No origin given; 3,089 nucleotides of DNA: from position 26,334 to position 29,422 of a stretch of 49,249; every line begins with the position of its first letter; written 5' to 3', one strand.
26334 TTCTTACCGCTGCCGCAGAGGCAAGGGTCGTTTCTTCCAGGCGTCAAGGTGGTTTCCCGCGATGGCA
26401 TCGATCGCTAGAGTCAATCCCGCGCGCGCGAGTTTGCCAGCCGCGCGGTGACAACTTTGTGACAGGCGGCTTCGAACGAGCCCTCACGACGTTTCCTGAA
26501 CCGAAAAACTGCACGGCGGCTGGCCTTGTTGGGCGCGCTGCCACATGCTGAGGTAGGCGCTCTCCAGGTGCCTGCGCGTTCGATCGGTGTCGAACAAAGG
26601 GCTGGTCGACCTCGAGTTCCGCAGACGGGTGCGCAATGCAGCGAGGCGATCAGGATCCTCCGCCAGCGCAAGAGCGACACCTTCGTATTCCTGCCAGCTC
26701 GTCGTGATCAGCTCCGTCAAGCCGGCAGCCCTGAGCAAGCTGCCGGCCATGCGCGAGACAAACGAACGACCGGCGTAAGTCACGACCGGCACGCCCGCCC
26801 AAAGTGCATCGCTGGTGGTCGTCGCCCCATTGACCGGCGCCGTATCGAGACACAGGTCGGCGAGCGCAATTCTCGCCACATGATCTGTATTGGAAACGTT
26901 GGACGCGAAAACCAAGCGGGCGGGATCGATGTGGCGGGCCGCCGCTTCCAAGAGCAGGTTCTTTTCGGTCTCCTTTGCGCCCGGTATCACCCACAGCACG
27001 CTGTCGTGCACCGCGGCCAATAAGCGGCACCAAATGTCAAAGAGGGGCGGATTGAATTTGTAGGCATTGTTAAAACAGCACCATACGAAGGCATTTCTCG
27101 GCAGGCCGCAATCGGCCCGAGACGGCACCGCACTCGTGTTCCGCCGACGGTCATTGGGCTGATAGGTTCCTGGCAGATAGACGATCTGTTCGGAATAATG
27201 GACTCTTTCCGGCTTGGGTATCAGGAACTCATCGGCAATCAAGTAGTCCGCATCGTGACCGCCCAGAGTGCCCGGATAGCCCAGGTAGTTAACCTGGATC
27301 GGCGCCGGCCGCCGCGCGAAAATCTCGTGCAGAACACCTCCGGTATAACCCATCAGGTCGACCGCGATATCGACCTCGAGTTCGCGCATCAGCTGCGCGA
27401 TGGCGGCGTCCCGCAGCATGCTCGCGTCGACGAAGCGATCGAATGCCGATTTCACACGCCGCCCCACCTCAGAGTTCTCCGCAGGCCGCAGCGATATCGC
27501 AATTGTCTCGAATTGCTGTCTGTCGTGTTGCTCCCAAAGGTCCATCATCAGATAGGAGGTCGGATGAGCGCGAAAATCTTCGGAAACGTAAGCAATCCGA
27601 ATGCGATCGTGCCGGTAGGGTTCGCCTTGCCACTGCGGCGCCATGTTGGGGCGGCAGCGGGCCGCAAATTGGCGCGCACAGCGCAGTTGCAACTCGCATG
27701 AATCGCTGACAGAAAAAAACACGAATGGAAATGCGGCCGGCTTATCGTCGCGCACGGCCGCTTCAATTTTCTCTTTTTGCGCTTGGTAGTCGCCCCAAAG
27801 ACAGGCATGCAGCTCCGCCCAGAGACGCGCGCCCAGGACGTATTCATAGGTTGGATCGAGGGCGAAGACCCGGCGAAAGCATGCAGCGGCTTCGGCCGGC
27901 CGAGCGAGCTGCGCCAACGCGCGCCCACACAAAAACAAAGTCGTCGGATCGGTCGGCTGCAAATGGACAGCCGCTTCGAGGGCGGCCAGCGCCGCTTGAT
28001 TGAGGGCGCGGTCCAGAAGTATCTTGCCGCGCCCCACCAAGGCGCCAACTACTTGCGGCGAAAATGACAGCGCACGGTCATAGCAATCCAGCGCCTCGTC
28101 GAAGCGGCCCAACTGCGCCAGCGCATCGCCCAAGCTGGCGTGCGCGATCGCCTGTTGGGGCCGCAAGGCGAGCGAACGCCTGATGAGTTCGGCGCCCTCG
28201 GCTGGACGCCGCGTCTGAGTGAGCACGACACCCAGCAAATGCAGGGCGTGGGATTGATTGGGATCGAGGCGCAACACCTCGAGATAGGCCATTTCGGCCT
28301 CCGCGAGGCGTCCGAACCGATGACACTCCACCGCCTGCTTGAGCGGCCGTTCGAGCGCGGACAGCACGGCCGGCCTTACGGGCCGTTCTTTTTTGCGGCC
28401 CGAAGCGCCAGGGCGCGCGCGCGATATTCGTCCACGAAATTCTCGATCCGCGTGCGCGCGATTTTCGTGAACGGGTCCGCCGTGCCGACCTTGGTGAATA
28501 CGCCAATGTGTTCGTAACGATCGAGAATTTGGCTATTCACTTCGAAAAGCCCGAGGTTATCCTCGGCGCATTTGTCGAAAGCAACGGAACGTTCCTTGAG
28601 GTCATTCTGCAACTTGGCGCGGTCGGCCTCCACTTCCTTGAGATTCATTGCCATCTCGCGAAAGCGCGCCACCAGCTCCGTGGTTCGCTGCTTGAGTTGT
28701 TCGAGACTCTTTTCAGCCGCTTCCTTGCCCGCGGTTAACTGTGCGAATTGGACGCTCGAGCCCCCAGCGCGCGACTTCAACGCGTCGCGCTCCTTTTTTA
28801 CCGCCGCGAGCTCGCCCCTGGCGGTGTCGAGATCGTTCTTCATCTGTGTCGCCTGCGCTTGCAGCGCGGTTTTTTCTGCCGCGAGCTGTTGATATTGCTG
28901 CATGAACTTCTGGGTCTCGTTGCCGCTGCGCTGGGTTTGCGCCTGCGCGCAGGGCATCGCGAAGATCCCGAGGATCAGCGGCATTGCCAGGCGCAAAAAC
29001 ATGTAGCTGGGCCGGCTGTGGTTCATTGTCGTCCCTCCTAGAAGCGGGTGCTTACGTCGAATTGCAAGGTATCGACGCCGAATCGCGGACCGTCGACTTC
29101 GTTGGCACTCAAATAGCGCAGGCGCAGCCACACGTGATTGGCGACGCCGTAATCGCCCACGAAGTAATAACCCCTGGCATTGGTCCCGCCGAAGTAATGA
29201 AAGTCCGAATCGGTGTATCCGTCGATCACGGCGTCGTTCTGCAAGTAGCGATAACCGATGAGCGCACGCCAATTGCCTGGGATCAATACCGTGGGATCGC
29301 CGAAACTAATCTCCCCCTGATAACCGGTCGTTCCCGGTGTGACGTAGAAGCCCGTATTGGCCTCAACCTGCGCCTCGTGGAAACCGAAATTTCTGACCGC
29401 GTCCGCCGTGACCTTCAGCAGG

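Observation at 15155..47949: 33-kb uninterrupted single-strand supercluster linking EPS export, PEP-CTERM cargo, protein-modifying enzymes, a Ton-like motor and a giant TPS fibre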

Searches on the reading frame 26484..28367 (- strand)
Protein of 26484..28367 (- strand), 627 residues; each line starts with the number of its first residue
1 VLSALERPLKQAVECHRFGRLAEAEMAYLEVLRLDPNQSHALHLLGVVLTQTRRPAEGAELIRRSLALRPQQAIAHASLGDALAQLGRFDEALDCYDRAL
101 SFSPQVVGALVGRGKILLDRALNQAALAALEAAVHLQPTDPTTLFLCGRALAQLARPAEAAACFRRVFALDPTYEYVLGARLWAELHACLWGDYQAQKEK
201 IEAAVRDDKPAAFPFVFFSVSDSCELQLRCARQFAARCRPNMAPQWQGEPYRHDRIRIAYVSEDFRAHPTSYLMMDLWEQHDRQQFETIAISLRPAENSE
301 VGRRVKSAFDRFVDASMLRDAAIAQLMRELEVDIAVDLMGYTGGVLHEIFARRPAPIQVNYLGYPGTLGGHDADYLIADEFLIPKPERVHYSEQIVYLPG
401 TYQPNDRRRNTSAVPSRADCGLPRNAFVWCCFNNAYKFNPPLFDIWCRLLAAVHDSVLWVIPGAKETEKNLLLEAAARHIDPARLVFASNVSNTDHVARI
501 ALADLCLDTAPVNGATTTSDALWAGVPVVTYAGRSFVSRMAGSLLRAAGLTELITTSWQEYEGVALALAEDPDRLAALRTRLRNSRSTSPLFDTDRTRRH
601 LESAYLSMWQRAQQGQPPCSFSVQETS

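Call 3: search_protein_families(library=pfam, proteins=[window:26484-28367:-], max_evalue=0.01)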
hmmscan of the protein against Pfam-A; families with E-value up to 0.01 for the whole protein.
window:26484-28367:- (627 aa): 19 families
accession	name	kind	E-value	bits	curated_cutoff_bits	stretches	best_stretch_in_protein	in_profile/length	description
PF13844.12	Glyco_transf_41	-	8.4e-85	285.5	25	2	410-596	352-538/543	Glycosyl transferase family 41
PF07719.23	TPR_2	-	4e-21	73.8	27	2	74-105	2-33/34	Tetratricopeptide repeat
PF00515.34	TPR_1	-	2.4e-18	65.5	27.8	1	73-105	1-33/34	Tetratricopeptide repeat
PF13414.12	TPR_11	-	4e-17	62.1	26.8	1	80-117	1-38/42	TPR repeat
PF13181.12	TPR_8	-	6.2e-15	54.5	25.7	1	75-105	3-33/34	Tetratricopeptide repeat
PF13432.12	TPR_16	-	9.1e-13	48.8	32.7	3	51-105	9-63/65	Tetratricopeptide repeat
PF13428.12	TPR_14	-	6.3e-11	42.3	23.5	1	76-114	4-42/44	Tetratricopeptide repeat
PF13431.12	TPR_17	-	8.7e-11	41.7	24.4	0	27-55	1-29/34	Tetratricopeptide repeat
PF13424.12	TPR_12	-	8.4e-10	39.1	30.1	1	40-102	4-74/77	Tetratricopeptide repeat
PF14559.12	TPR_19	-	3.7e-08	34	25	2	52-104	4-56/68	Tetratricopeptide repeat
PF12895.13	ANAPC3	-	6.1e-07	30.1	27.2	1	22-98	6-81/82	Anaphase-promoting complex, cyclosome, subunit 3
PF13176.12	TPR_7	-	1.3e-06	28.4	27.9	1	75-100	1-26/36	Tetratricopeptide repeat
PF23914.1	TPR_CcmH_CycH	-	3.5e-06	27.4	42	1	62-169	39-149/158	Cytochrome c-type biogenesis protein H TPR domain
PF13371.12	TPR_9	-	4.2e-06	27.1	35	1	120-173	8-61/73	Tetratricopeptide repeat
PF13374.12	TPR_10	-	0.00015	22.1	27.5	0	78-108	7-37/42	Tetratricopeptide repeat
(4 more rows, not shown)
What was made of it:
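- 26484..28367 (-): g10, a cytoplasmic TPR + GT41 (OGT-like) glycosyltransferase. Glyco_transf_41 at E=8.4e-85 (call 3).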

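Call 5: search_protein_families(library=ncbifam, proteins=[window:26484-28367:-], max_evalue=0.001)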
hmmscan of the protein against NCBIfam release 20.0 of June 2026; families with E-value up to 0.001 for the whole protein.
window:26484-28367:- (627 aa): 14 families
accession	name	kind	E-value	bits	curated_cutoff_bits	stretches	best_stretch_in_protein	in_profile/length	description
NF040959.1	MamA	equivalog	1.4e-14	54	200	2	78-173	76-171/204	magnetosome protein MamA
TIGR02917.1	PEP_TPR_lipo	equivalog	2.3e-10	39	312.2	1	19-174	173-328/899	XrtA/PEP-CTERM system TPR-repeat protein PrsT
NF033762.1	social_mot_Tgl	equivalog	3.4e-08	33.1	225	1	12-101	38-128/252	social motility TPR repeat lipoprotein Tgl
TIGR02552.1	LcrH_SycD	equivalog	7.2e-08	32.2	104.8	0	10-103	23-116/136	SycD/LcrH family type III secretion system chaperone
NF033758.1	gliding_GltE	equivalog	8.3e-07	28.3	225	1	15-200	96-278/411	adventurous gliding motility TPR repeat lipoprotein GltE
NF052415.1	T3SS_chap_SctY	equivalog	1e-06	29.2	70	1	18-101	19-105/106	type III secretion apparatus assembly chaperone SctY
NF033920.0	C39_PA2778_fam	equivalog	3e-06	26.8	150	0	9-103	160-254/255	PA2778 family cysteine peptidase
TIGR03939.1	PGA_TPR_OMP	equivalog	6.7e-06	24.6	366.65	1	11-175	25-188/800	poly-beta-1,6 N-acetyl-D-glucosamine export porin PgaA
NF008391.2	PRK11189.1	equivalog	1.1e-05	25.1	250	0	63-141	89-167/297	lipoprotein NlpI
TIGR02521.1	type_IV_pilW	equivalog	1.2e-05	25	154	1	19-143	45-171/234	type IV pilus biogenesis/stability protein PilW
NF049992.1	NGTferase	equivalog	3.8e-05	22.5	1000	0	282-401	286-402/614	UDP-glucose:protein N-beta-glucosyltransferase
NF008757.0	PRK11788.1-5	equivalog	0.00012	21.4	363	1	16-138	118-245/388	lipopolysaccharide assembly protein LapB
TIGR00540.1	TPR_hemY_coli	hypoth_equivalog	0.00022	20.1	142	0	32-98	319-384/385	heme biosynthesis-associated TPR protein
NF052312.1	T9SS_PorW_SprE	equivalog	0.0008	18.2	250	0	124-208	196-283/716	type IX secretion system periplasmic lipoprotein PorW/SprE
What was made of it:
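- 26484..28367 (-): The HMW1C-type NGT model scores only 22.5 bits (call 5).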

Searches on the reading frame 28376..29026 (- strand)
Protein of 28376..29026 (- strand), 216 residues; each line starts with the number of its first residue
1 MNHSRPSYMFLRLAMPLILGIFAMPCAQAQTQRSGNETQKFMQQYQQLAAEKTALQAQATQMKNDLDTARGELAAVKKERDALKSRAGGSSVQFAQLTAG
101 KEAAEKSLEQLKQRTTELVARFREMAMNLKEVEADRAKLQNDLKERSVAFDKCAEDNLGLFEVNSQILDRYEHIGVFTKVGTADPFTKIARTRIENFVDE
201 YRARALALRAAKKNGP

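Call 60: search_protein_families(library=pfam, proteins=[window:28376-29026:-], max_evalue=0.001)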
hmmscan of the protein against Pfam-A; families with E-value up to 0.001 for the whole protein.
window:28376-29026:- (216 aa): 3 families
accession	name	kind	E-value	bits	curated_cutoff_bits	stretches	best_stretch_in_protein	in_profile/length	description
PF10473.14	CENP-F_leu_zip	-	5.2e-06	27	34.5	1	32-147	13-128/140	Leucine-rich repeats of kinetochore protein Cenp-F/LEK1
PF14362.11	DUF4407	-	8.4e-05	22.4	31.3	1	14-160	97-242/297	Domain of unknown function (DUF4407)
PF08614.16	ATG16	-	0.00027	21.6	33.7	1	31-170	47-187/200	Autophagy protein 16 (ATG16)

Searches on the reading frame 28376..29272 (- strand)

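Call 3: search_protein_families(library=pfam, proteins=[window:28376-29272:-], max_evalue=0.01)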
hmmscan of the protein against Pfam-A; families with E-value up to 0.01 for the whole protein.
window:28376-29272:- (298 aa): 4 families
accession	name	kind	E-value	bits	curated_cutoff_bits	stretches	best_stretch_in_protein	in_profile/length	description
PF10473.14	CENP-F_leu_zip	-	1.1e-05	26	34.5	1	114-229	13-128/140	Leucine-rich repeats of kinetochore protein Cenp-F/LEK1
PF14362.11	DUF4407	-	0.00024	21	31.3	1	96-242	97-242/297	Domain of unknown function (DUF4407)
PF08614.16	ATG16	-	0.00073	20.2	33.7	1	113-252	47-187/200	Autophagy protein 16 (ATG16)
PF09789.14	CC149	-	0.0064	16.3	30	1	110-223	53-170/316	Coiled-coil domain-containing protein 149-A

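Call 5: search_protein_families(library=ncbifam, proteins=[window:28376-29272:-], max_evalue=0.001)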
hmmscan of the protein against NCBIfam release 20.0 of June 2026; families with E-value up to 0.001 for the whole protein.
window:28376-29272:- (298 aa): 5 families
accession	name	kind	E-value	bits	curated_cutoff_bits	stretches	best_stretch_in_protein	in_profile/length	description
TIGR02168.1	SMC_prok_B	equivalog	3e-06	25.3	567.35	1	111-232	735-884/1181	chromosome segregation protein SMC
NF045487.1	ASRP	equivalog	6.7e-06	25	300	1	112-228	129-237/593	archaea-specific SMC-related protein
TIGR02169.1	SMC_prok_A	equivalog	3.9e-05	21.5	729.4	1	110-229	315-434/1165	chromosome segregation protein SMC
NF045780.1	TrlF_fam_ATP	equivalog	0.00075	18.3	350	1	119-240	565-682/944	TrlF family AAA-like ATPase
NF009344.0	PRK12705.1-1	equivalog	0.00093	17.9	831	0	111-215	92-200/572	hypothetical protein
